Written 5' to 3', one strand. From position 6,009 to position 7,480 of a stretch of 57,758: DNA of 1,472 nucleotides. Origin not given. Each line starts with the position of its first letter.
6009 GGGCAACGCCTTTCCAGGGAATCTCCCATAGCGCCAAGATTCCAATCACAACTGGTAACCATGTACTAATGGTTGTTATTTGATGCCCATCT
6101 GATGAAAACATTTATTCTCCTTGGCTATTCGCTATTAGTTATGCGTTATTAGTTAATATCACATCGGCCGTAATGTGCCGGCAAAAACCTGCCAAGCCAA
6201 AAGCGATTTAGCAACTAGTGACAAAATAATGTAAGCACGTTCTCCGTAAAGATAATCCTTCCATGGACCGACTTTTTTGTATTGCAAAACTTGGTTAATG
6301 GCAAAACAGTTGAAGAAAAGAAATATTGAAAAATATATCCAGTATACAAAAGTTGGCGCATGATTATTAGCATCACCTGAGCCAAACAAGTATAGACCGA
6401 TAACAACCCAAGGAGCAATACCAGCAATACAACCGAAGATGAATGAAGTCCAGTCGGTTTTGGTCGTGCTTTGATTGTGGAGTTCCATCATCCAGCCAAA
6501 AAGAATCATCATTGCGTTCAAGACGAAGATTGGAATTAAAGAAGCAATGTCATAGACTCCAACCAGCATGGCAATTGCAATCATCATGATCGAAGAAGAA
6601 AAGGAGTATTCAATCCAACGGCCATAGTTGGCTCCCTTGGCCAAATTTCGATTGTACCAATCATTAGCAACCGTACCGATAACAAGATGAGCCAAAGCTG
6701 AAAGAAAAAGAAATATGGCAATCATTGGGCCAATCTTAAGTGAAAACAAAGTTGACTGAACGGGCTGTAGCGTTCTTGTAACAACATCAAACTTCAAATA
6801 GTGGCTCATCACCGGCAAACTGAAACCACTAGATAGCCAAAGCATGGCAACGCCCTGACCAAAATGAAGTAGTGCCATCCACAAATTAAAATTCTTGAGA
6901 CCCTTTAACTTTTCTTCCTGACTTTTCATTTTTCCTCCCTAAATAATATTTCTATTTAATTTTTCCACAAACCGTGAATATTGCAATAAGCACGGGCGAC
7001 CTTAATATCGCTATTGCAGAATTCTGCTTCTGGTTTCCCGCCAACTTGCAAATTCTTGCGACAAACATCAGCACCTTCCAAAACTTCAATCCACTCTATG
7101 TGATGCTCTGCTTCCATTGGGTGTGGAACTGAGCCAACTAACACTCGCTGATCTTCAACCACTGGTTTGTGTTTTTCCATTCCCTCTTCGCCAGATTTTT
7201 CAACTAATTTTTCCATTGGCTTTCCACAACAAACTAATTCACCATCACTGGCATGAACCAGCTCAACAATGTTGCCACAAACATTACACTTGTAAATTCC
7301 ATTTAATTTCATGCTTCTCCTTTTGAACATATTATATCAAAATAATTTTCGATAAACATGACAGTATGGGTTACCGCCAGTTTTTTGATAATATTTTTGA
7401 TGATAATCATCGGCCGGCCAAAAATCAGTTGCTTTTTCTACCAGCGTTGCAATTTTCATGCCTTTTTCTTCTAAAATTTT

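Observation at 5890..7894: Heliorhodopsin apparently co-transcribed with superoxide reductase and MsrA, with MsrB one gene further up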

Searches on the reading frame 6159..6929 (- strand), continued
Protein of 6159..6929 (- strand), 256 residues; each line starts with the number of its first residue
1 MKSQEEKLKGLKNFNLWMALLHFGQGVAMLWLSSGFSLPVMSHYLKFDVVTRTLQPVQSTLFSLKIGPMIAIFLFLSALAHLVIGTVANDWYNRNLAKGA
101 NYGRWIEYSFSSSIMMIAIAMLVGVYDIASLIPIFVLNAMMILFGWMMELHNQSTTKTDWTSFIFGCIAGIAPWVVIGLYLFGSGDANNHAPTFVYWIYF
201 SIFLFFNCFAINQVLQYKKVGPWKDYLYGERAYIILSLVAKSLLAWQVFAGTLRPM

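Call 59: find_encoding_contigs(protein=P0024, flank=10000, max_places=1)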
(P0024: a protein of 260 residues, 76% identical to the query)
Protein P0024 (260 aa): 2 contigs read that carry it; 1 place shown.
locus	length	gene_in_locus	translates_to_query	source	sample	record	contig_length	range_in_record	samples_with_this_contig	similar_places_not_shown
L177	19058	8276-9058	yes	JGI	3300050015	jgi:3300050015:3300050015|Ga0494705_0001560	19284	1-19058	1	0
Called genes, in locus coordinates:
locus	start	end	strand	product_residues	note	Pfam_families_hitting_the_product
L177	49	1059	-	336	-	PF01594:AI-2E_transport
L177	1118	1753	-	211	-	PF05949:DUF881 (faint)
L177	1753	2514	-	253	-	PF05949:DUF881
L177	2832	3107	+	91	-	-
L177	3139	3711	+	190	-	-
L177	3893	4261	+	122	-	-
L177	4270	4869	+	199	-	PF02777:Sod_Fe_C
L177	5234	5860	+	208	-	PF01470:Peptidase_C15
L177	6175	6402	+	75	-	-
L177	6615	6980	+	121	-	PF01641:SelR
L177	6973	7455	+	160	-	PF01625:PMSR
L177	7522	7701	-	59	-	PF03779:SPW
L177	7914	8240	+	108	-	PF24709:DUF7670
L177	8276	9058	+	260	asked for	PF18761:Heliorhodopsin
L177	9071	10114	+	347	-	PF00224:PK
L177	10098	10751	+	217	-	PF00173:Cyt-b5 (weak)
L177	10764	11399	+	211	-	PF00702:Hydrolase, PF13419:HAD_2, PF12710:HAD, PF13242:Hydrolase_like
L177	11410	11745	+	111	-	-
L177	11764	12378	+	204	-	-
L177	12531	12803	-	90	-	PF00216:Bac_DNA_binding, PF18291:HU-HIG (weak)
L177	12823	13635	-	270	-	PF00149:Metallophos, PF13277:YmdB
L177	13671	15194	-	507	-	PF12072:RNase_Y_N, PF00013:KH_1, PF22891:KH_PNO1_2nd (weak), PF08668:HDOD (faint), PF01966:HD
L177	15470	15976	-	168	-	PF13529:Peptidase_C39_2 (weak)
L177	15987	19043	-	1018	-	PF02384:N6_Mtase, PF20473:MmeI_Mtase, PF07669:Eco57I, PF18135:Type_ISP_C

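Call 60: find_encoding_contigs(protein=P0106, flank=10000, max_places=2)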
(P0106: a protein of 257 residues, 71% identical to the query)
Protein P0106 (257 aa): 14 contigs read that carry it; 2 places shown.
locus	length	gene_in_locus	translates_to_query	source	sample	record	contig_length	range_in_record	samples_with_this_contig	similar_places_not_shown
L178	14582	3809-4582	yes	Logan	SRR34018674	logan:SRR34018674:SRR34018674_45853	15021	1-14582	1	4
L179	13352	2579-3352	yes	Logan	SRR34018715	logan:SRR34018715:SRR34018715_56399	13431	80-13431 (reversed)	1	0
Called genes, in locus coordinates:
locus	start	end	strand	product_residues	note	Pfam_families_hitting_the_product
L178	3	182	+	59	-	?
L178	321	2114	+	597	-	PF01520:Amidase_3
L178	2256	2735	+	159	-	PF18931:DUF5680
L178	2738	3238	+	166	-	-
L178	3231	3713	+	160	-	PF01625:PMSR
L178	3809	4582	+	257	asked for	PF18761:Heliorhodopsin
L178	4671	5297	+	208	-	-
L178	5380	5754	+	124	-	-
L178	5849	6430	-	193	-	-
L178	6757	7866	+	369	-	PF01476:LysM, PF05257:CHAP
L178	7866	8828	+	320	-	PF01018:GTP1_OBG, PF01926:MMR_HSR1, PF02421:FeoB_N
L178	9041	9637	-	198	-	-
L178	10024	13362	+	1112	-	PF04563:RNA_pol_Rpb2_1, PF04561:RNA_pol_Rpb2_2, PF04565:RNA_pol_Rpb2_3, PF10385:RNA_pol_Rpb2_45, PF00562:RNA_pol_Rpb2_6, PF04560:RNA_pol_Rpb2_7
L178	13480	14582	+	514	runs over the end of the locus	?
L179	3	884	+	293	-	?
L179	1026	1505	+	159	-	PF18931:DUF5680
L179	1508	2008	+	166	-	-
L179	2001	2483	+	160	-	PF01625:PMSR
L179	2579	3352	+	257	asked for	PF18761:Heliorhodopsin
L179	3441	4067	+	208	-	-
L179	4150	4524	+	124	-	-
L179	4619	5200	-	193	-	-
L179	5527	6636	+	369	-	PF01476:LysM, PF05257:CHAP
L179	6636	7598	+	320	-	PF01018:GTP1_OBG, PF01926:MMR_HSR1, PF02421:FeoB_N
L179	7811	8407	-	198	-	-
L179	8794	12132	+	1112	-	PF04563:RNA_pol_Rpb2_1, PF04561:RNA_pol_Rpb2_2, PF04565:RNA_pol_Rpb2_3, PF10385:RNA_pol_Rpb2_45, PF00562:RNA_pol_Rpb2_6, PF04560:RNA_pol_Rpb2_7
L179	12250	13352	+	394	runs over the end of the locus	?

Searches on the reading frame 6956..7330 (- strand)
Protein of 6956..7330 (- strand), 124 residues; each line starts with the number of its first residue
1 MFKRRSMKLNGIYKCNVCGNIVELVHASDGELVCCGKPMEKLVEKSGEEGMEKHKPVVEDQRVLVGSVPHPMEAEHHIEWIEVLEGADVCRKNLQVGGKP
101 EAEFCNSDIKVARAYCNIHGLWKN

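Call 3: search_protein_families(library=pfam, proteins=[window:6956-7330:-], max_evalue=0.01)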
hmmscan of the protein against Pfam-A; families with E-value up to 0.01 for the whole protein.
window:6956-7330:- (124 aa): 4 families
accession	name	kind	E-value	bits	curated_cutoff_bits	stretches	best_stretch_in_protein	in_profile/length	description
PF01880.24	Desulfoferrodox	-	1.1e-15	58.4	22.2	1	49-124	4-97/98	Desulfoferrodoxin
PF06397.17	Desulfoferrod_N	-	1.8e-15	56.7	23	1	10-42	4-36/36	Desulfoferrodoxin, N-terminal domain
PF24458.1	DUF7573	-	0.0068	16.8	30.2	0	13-34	12-33/39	Domain of unknown function (DUF7573)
PF09723.15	Zn_ribbon_8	-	0.0074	16.7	34.4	0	13-42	6-40/41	Zinc ribbon domain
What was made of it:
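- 6956..7312 (-): dfx, a 2Fe superoxide reductase (desulfoferrodoxin, 118 aa) with ribosome-binding site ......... Pfam PF06397 + PF01880 (call 3).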

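Call 22: find_related_loci(query=window:6956-7312:-, collection=metagenome_contigs, flank=5000)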
Query window:6956-7312:- (118 aa) in metagenome_contigs; peptide patterns used: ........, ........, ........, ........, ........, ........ (x = any residue, [..] = any of these).
599 stretches matched a pattern (row limit reached: there are more); 549 encode a relative of the query (tblastn E <= 1e-3); the best 80 are kept; 80 distinct loci.
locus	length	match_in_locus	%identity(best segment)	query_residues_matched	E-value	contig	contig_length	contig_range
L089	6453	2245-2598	81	1-118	5e-62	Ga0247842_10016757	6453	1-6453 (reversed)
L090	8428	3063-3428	64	2-118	3e-47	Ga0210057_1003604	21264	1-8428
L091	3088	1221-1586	60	1-118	2e-44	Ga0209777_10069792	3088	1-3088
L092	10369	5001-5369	59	1-118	3e-44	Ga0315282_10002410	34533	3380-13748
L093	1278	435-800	61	2-118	2e-45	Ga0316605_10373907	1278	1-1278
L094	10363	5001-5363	60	3-118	4e-43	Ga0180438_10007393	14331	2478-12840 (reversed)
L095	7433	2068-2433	63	2-118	4e-43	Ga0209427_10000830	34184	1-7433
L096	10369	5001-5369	57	1-117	6e-43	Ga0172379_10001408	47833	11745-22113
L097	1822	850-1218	59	1-118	2e-43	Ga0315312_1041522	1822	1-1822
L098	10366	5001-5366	60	2-118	2e-42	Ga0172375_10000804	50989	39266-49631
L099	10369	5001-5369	60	1-118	2e-42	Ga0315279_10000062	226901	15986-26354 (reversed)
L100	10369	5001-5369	61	1-118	2e-42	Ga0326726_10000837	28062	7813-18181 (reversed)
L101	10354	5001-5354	60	6-118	4e-42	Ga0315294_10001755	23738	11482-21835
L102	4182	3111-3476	59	2-118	2e-42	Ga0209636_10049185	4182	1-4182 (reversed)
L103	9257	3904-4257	63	6-118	4e-42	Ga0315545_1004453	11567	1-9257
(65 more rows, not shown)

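Call 52: search_solved_structures(query=window:6956-7312:-, show_alignments=1)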
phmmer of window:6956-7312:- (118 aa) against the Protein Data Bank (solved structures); distinct sequences matched with E-value up to 0.001: 16.
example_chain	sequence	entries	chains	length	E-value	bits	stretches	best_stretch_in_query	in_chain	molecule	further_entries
1dfx_A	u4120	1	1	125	3.2e-33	117.8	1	6-117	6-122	DESULFOFERRODOXIN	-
2ji2_A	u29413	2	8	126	1.1e-29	106.3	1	6-117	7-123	Desulfoferrodoxin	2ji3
2ji1_A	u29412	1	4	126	7.3e-29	103.7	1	6-117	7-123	Desulfoferrodoxin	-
1vzg_A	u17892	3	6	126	4.1e-28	101.3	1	6-117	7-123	DESULFOFERRODOXIN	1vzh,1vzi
1y07_A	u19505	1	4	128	9.5e-14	54.9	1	21-117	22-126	desulfoferrodoxin (rbo)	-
2amu_A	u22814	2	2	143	2.3e-06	31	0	57-79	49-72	Putative superoxide reductase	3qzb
2hvb_A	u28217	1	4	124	2.4e-06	30.9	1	37-118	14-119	Superoxide reductase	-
4bfk_A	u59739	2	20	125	7.8e-06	29.3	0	51-81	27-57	SUPEROXIDE REDUCTASE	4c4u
4bff_A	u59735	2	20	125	1.1e-05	28.8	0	51-80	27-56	SUPEROXIDE REDUCTASE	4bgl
4bfj_A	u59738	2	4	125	1.1e-05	28.8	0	51-80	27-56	SUPEROXIDE REDUCTASE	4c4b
1cfw_A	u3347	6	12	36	1.2e-05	28.6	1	5-35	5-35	PROTEIN (DESULFOREDOXIN) | DESULFOREDOXIN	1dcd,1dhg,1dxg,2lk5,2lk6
1do6_A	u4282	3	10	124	2.8e-05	27.5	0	39-78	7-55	SUPEROXIDE REDUCTASE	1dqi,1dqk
4brj_A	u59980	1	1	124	3.1e-05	27.3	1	46-117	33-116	DESULFOFERRODOXIN, FERROUS IRON-BINDING REGION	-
4brv_A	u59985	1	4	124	4.2e-05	26.9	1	52-117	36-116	DESULFOFERRODOXIN, FERROUS IRON-BINDING REGION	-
4bk8_A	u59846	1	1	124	4.4e-05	26.8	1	52-117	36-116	DESULFOFERRODOXIN, FERROUS IRON-BINDING REGION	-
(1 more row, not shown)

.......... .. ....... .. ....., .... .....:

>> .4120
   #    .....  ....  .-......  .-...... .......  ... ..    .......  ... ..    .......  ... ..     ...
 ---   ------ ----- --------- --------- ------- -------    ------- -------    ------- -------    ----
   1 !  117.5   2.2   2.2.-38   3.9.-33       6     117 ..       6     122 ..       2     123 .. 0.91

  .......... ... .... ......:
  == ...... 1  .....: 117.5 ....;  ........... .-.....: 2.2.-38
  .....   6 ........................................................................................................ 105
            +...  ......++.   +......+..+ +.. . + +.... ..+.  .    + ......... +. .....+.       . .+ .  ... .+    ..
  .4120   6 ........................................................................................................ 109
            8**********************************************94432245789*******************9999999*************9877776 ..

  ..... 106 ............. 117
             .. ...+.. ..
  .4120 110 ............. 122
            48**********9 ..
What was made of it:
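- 6956..7312 (-): 1DFX E 3e-33; CxxC...CC and EKH / HP..H / CN.H ligand motifs conserved (call 52).
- On 2Fe superoxide reductase (desulfoferrodoxin): The motif KCNVCGN...VCCG aligns with 1DFX (call 52). MEKHKP, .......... and YCNIHG align with 1DFX (call 52).
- Closest known: Desulfoferrodoxin / class I. Same: Two-domain architecture with all metal ligands conserved (calls 3, 52).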
